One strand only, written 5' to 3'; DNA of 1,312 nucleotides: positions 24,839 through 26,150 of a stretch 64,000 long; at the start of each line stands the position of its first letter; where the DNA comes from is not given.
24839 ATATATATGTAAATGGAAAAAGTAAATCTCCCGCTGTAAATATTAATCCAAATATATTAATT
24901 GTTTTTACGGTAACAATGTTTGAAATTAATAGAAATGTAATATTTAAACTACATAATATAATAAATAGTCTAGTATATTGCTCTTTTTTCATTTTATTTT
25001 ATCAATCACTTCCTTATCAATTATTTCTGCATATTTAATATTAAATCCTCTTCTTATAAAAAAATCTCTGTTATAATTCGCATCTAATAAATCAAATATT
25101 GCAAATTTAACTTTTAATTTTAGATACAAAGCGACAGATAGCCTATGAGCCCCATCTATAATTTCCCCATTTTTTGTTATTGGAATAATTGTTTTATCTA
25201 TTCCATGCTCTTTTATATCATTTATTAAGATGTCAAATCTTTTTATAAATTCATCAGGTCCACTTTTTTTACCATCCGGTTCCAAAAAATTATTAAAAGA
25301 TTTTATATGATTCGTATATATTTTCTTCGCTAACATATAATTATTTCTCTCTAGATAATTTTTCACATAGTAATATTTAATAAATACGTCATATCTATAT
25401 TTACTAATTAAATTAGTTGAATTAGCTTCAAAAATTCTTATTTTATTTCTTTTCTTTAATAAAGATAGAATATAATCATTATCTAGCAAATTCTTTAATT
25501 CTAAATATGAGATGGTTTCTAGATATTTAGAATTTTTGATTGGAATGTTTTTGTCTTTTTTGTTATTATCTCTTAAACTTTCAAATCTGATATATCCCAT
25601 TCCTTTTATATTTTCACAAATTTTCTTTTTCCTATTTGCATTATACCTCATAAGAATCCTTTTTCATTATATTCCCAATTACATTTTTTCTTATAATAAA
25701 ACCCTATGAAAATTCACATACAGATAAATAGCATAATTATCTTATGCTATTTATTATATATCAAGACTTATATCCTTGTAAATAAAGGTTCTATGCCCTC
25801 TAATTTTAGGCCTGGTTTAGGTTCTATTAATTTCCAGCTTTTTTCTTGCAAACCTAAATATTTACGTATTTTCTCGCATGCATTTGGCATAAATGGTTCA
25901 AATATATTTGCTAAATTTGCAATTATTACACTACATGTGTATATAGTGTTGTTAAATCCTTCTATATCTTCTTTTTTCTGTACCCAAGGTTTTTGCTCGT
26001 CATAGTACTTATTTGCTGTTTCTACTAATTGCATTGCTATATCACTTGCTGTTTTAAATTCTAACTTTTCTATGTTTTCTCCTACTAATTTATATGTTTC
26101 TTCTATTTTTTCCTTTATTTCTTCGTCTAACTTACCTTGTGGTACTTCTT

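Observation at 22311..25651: Five-gene operon coupling a YhhQ-type queuosine-precursor transporter to nucleoside-level enzymes and a ParB/Srx-like protein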

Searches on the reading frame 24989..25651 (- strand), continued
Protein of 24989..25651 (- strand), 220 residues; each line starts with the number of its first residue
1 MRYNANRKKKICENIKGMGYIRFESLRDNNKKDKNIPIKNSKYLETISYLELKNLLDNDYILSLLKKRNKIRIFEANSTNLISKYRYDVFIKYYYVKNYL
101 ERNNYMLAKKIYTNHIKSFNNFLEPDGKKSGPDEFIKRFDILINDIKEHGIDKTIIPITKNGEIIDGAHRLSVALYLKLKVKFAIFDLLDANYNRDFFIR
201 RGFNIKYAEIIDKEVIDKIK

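Call 79: get_annotated_region(hit=H13, flank=9000)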
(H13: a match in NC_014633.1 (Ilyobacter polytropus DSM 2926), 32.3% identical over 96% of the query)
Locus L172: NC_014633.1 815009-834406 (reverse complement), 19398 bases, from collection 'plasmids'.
description: Ilyobacter polytropus DSM 2926 plasmid pILYOP01, complete sequence
organism: Ilyobacter polytropus DSM 2926 (NCBI taxid 572544)
taxonomy: Bacteria; Fusobacteriota; Fusobacteriia; Fusobacteriales; Fusobacteriaceae; Ilyobacter; Ilyobacter polytropus; Ilyobacter polytropus DSM 2926
host: -; source: marine mud; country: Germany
typing (MOB-suite, as given by PLSDB): non-mobilizable; replicon rep_cluster_99
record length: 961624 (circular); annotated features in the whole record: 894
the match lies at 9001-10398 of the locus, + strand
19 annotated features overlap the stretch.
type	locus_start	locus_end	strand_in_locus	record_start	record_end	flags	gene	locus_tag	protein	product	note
CDS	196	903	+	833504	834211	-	-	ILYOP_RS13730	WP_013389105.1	DUF3047 domain-containing protein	-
CDS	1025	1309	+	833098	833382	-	-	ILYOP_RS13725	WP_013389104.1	hypothetical protein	-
CDS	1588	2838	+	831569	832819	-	-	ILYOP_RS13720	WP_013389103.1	exopolysaccharide biosynthesis polyprenyl glycosylphosphotransferase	GO:0032508 - DNA duplex unwinding [Evidence IEA]; GO:0006260 - DNA replication [Evidence IEA]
CDS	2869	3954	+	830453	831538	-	gmd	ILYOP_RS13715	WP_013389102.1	GDP-mannose 4,6-dehydratase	GO:0000271 - polysaccharide biosynthetic process [Evidence IEA]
CDS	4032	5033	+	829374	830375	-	-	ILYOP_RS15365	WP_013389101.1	glycosyltransferase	-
CDS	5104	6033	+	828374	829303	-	-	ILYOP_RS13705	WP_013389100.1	GDP-L-fucose synthase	-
CDS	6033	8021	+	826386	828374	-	-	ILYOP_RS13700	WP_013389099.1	FkbM family methyltransferase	-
CDS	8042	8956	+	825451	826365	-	-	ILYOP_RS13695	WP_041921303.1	glycosyltransferase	-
CDS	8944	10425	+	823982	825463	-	-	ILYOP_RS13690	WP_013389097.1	hypothetical protein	-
CDS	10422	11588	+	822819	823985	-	-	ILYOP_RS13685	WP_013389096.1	glycosyltransferase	-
CDS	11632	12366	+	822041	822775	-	-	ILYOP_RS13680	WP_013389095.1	glycosyltransferase family 2 protein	-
CDS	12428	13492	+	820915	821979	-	-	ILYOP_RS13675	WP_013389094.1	glycosyltransferase family 1 protein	-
CDS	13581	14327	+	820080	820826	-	-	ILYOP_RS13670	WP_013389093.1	class I SAM-dependent methyltransferase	GO:0032259 - methylation [Evidence IEA]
CDS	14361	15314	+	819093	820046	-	-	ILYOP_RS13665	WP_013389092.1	hypothetical protein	-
CDS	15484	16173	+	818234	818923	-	-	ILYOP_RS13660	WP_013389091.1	chorismate synthase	-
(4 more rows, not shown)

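Call 80: get_annotated_region(hit=H14, flank=9000)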
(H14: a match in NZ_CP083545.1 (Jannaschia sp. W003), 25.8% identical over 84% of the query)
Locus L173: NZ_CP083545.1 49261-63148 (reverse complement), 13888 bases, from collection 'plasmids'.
description: Jannaschia sp. W003 plasmid unnamed6, complete sequence
organism: Jannaschia sp. W003 (NCBI taxid 2867012)
taxonomy: Bacteria; Pseudomonadota; Alphaproteobacteria; Rhodobacterales; Roseobacteraceae; Jannaschia; Jannaschia sp. W003
host: -; source: -; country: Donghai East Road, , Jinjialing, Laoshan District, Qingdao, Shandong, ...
typing (MOB-suite, as given by PLSDB): non-mobilizable
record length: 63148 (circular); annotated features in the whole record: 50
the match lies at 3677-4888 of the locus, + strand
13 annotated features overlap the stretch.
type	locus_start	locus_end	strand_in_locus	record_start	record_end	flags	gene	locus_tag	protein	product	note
CDS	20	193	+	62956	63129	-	-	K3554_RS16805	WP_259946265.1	hypothetical protein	-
CDS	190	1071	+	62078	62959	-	-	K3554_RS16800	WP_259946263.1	sulfotransferase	-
CDS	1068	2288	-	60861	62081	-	-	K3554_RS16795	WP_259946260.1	glycosyltransferase family 4 protein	-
CDS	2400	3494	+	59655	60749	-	-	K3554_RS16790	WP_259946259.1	glycosyltransferase family 4 protein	-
CDS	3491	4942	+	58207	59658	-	-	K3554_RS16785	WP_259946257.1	hypothetical protein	-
CDS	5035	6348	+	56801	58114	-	-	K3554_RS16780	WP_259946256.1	glycosyltransferase family 4 protein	-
CDS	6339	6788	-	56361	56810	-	-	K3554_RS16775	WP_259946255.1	hypothetical protein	-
CDS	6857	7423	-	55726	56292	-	-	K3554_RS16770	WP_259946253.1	glycosyltransferase family 4 protein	-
CDS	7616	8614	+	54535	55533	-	-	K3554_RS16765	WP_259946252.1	sulfotransferase domain-containing protein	-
CDS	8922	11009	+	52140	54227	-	-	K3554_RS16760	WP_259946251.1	hypothetical protein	-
CDS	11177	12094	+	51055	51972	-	-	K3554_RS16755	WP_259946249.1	hypothetical protein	-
CDS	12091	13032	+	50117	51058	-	-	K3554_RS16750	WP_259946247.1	glycosyltransferase family A protein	-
CDS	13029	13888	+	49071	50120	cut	-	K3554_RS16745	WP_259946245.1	acyltransferase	-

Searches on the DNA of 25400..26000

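Call 12: search_rna_families(source=window, start=25400, end=26000, threshold=evalue, max_evalue=5)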
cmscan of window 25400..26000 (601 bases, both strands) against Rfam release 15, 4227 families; matches with E-value up to 5: 0.
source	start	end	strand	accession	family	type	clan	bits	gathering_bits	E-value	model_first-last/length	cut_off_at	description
